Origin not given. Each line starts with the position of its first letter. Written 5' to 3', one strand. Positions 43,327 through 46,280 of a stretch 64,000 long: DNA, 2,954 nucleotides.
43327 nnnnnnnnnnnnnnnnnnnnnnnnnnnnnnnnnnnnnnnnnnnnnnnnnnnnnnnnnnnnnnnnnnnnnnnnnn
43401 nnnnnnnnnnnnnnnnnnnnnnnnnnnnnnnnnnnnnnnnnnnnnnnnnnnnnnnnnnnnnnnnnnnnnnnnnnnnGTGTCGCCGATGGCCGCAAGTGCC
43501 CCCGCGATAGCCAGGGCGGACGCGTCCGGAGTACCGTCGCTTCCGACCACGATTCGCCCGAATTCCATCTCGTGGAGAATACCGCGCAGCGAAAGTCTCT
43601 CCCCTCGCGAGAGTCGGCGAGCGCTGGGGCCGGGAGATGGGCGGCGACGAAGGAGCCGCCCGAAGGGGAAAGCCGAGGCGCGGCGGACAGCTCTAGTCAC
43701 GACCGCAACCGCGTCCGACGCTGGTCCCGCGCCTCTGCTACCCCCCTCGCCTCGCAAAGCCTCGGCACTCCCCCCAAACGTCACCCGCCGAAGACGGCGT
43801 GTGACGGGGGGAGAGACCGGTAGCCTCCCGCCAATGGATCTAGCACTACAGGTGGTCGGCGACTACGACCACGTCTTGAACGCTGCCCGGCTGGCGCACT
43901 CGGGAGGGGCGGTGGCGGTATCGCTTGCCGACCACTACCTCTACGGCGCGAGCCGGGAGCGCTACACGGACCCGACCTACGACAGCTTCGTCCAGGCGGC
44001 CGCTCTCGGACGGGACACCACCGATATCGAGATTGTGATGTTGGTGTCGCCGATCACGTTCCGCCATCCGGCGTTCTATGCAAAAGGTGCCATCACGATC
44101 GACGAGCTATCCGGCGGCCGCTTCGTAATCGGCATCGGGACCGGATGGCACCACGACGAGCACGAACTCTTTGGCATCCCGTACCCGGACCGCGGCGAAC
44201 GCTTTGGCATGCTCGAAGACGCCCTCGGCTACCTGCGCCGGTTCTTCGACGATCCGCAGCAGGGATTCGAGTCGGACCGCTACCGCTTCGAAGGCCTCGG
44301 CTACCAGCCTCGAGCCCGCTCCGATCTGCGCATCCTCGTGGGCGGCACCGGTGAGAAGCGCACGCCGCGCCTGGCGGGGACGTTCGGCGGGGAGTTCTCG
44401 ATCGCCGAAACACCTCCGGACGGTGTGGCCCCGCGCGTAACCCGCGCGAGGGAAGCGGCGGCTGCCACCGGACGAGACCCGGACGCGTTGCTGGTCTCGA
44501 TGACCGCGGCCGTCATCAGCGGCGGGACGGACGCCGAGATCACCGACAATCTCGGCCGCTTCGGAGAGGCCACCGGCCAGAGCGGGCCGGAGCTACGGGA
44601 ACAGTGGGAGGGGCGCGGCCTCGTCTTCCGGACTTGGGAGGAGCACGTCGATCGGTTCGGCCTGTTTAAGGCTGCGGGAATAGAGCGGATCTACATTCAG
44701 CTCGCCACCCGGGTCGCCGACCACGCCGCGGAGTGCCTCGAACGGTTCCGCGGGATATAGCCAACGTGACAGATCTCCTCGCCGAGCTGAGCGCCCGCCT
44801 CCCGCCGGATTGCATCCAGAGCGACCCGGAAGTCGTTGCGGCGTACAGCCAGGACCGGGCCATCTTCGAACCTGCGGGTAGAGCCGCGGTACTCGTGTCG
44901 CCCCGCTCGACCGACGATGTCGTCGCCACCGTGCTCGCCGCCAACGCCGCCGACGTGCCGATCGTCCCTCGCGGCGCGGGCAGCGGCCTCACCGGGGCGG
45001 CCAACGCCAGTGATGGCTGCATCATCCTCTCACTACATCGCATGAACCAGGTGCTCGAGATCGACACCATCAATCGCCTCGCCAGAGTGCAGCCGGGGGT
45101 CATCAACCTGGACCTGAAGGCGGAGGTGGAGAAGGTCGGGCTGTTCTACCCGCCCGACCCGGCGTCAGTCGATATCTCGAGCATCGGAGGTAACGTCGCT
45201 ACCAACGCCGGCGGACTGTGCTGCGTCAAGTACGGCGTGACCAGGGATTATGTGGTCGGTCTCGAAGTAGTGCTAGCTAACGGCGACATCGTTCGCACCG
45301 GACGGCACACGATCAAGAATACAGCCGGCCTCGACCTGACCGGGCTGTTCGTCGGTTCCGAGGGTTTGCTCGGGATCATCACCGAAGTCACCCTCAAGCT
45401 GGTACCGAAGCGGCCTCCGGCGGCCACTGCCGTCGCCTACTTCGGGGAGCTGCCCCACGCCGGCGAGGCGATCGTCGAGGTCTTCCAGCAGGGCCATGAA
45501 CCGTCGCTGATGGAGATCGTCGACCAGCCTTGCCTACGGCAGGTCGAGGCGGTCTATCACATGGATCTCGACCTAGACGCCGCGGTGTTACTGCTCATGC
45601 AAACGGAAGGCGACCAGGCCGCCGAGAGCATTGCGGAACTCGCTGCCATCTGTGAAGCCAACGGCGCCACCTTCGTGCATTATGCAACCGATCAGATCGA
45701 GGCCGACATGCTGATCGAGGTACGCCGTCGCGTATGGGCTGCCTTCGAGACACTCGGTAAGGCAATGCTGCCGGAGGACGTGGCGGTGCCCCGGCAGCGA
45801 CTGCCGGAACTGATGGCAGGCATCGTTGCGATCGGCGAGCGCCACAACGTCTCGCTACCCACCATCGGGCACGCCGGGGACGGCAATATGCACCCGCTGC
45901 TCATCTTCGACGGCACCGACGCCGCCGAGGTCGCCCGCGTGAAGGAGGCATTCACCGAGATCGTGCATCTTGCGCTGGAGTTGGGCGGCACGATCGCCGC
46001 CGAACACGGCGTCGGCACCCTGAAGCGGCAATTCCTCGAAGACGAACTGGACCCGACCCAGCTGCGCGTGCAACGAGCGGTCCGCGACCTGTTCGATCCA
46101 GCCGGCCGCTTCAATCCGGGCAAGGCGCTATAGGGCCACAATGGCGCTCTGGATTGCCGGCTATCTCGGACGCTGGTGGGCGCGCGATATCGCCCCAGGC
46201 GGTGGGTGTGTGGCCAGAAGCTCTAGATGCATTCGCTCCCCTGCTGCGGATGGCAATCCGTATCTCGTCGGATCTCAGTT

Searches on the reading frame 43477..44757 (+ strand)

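Call 76: search_protein_families(library=pfam, proteins=[window:43477-44757:+], max_evalue=0.00001)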
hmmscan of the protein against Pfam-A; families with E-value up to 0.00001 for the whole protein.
window:43477-44757:+ (427 aa): 1 family
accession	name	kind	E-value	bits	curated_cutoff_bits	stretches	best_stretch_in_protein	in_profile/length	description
PF00296.26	Bac_luciferase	-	4.2e-36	125.3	27.9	1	128-376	20-258/314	Luciferase-like monooxygenase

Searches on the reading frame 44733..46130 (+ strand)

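Call 76: search_protein_families(library=pfam, proteins=[window:44733-46130:+], max_evalue=0.00001)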
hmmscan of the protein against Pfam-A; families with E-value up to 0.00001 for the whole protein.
window:44733-46130:+ (466 aa): 2 families
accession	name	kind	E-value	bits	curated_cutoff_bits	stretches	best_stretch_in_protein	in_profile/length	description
PF02913.24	FAD-oxidase_C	-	2.9e-58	197.9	21.2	1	230-464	5-247/248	FAD linked oxidases, C-terminal domain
PF01565.28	FAD_binding_4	-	3e-42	144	26.4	1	52-190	2-139/139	FAD binding domain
